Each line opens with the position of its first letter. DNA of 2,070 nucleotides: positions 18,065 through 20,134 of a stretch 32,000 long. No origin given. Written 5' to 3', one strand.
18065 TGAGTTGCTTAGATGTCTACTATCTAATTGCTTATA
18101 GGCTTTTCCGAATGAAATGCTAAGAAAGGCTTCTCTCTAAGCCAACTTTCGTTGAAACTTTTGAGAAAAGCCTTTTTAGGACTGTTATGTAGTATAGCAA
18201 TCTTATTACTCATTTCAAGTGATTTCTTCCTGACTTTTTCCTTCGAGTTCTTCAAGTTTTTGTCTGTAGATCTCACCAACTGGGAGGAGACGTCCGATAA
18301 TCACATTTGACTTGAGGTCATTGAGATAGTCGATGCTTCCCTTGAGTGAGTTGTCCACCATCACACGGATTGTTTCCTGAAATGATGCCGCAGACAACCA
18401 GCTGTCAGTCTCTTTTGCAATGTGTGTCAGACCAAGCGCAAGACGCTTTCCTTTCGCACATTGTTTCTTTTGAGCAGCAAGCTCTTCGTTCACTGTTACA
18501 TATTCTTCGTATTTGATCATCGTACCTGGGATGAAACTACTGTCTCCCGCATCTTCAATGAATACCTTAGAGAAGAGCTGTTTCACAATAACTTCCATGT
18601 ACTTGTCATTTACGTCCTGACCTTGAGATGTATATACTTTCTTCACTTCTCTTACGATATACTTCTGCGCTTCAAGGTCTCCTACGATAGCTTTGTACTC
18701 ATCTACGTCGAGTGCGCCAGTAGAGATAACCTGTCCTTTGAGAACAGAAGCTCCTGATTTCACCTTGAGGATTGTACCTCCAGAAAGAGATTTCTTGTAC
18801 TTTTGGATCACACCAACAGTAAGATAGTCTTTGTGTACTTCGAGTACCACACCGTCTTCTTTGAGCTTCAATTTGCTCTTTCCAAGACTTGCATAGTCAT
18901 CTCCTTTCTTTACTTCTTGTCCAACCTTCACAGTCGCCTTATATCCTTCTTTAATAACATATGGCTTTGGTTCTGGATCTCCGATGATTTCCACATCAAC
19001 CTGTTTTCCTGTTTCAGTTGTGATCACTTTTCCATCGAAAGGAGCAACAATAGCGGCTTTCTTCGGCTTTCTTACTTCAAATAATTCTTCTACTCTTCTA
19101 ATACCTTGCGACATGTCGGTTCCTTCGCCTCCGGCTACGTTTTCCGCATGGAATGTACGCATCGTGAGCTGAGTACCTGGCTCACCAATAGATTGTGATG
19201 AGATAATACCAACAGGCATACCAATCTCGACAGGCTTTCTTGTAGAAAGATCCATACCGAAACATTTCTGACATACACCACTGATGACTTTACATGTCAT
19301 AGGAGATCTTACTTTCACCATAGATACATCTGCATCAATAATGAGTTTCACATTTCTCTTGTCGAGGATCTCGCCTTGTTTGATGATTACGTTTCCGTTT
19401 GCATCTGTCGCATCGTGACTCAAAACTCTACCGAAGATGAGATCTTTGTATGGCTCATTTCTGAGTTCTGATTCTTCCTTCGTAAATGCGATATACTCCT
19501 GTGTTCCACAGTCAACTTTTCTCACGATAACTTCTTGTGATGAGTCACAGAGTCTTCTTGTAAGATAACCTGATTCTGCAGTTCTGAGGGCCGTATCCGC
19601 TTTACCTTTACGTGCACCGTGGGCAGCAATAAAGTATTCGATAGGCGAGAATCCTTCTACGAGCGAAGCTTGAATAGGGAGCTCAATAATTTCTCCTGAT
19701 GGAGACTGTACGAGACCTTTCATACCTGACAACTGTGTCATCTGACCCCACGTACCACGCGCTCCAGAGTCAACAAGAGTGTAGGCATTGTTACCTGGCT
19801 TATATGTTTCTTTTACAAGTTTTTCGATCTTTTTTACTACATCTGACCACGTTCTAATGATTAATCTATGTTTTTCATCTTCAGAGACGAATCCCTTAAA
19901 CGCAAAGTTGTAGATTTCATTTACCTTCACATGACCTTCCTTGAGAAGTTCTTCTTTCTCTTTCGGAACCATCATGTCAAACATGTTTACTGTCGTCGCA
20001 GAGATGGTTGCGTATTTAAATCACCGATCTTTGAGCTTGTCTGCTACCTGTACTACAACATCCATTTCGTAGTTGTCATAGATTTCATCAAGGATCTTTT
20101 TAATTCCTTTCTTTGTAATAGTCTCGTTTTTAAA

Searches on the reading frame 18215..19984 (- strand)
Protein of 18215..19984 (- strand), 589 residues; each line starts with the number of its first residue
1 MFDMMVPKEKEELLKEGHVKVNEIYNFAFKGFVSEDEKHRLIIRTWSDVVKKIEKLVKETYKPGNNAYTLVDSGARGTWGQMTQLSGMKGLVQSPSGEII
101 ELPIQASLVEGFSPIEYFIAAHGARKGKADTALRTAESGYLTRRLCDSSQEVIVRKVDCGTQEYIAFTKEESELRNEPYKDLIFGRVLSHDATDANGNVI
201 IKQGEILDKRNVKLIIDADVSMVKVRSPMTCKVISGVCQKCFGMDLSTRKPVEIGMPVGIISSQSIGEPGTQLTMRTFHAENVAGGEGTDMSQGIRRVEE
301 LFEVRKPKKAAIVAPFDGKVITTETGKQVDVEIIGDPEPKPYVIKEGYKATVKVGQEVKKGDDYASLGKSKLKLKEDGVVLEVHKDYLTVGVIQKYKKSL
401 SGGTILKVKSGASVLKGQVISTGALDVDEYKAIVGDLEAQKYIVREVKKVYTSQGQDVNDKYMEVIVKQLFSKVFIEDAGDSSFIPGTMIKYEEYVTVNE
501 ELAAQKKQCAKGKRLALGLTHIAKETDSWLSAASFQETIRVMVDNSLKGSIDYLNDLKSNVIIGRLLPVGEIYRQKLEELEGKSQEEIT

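Call 16: find_related_loci(query=window:18215-19984:-, collection=genome_contigs, flank=10000)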
Query window:18215-19984:- (589 aa) in genome_contigs; peptide patterns used: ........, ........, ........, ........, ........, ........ (x = any residue, [..] = any of these).
61 stretches matched a pattern; 40 encode a relative of the query (tblastn E <= 1e-3); 40 distinct loci.
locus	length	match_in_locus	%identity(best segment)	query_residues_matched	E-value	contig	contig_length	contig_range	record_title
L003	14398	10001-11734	87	1-577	0e+0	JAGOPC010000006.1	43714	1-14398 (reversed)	Patescibacteria group bacterium isolate Gw_Eff_bin_18 Gw_Eff_1388_length_43714_cov_38.363893, whole genome shotgun seque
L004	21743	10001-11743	83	1-581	0e+0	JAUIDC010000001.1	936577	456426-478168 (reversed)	MAG: bacterium isolate 7_bin.55 NODE_6_length_936577_cov_3.382102, whole genome shotgun sequence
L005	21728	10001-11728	71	1-578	0e+0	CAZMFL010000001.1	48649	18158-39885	MAG TPA_asm: uncultured Candidatus Peribacteria bacterium isolate SRP263991_co6_603 genome assembly, contig: NODE_394_le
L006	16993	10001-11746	64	1-581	0e+0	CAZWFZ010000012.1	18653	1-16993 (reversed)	MAG TPA_asm: uncultured Candidatus Peribacteria bacterium isolate SRP286056_co1_59 genome assembly, contig: NODE_3553_le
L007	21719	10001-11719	64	1-574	0e+0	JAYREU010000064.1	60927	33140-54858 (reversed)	MAG: Candidatus Absconditabacterales bacterium isolate SH_SHASGE3bin.15 k141_1373882, whole genome shotgun sequence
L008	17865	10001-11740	64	1-579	0e+0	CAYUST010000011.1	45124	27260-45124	MAG TPA_asm: uncultured Candidatus Peribacteria bacterium isolate SRP342105_co1_253 genome assembly, contig: NODE_1007_l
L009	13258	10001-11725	66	1-576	0e+0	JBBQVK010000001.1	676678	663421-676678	MAG: Candidatus Absconditabacterales bacterium isolate Co_metawrap_1993 Cmw_1993_k141_28810826_length_676678_cov_28.9998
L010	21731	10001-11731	65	1-579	0e+0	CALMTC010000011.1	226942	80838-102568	MAG TPA_asm: uncultured bacterium isolate SRR2107213_bin.94_CONCOCT_v1.1_MAG genome assembly, contig: ERZ1756137.3, whol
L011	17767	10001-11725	64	2-577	0e+0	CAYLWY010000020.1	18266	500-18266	MAG TPA_asm: uncultured Candidatus Peribacteria bacterium isolate SRP329715_co2_338 genome assembly, contig: NODE_5956_l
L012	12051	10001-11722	61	1-575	0e+0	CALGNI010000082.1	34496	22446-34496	MAG: Candidatus Absconditabacterales bacterium isolate H3_Bin_Bin_85_sub_1 genome assembly, contig: c_000000144885, whol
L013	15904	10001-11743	60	1-582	0e+0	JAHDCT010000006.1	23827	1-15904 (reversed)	MAG: bacterium isolate MAG-140 RZ_5945, whole genome shotgun sequence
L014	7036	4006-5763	52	1-582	0e+0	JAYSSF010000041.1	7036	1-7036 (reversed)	MAG: bacterium isolate GFS_12125 GFS_12125_40, whole genome shotgun sequence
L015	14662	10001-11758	52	1-582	0e+0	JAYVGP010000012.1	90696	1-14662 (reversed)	MAG: bacterium isolate GL47_Down_metabinner_12 GL47_Down_metabinner_12_11, whole genome shotgun sequence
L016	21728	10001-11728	53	1-574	0e+0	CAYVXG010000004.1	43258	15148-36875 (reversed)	MAG TPA_asm: uncultured Candidatus Peribacteria bacterium isolate SRP285395_co1_315 genome assembly, contig: NODE_1103_l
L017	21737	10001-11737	52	1-577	0e+0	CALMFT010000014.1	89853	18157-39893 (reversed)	MAG TPA_asm: uncultured bacterium isolate SRR5676461_bin.56_CONCOCT_v1.1_MAG genome assembly, contig: ERZ724559.16, whol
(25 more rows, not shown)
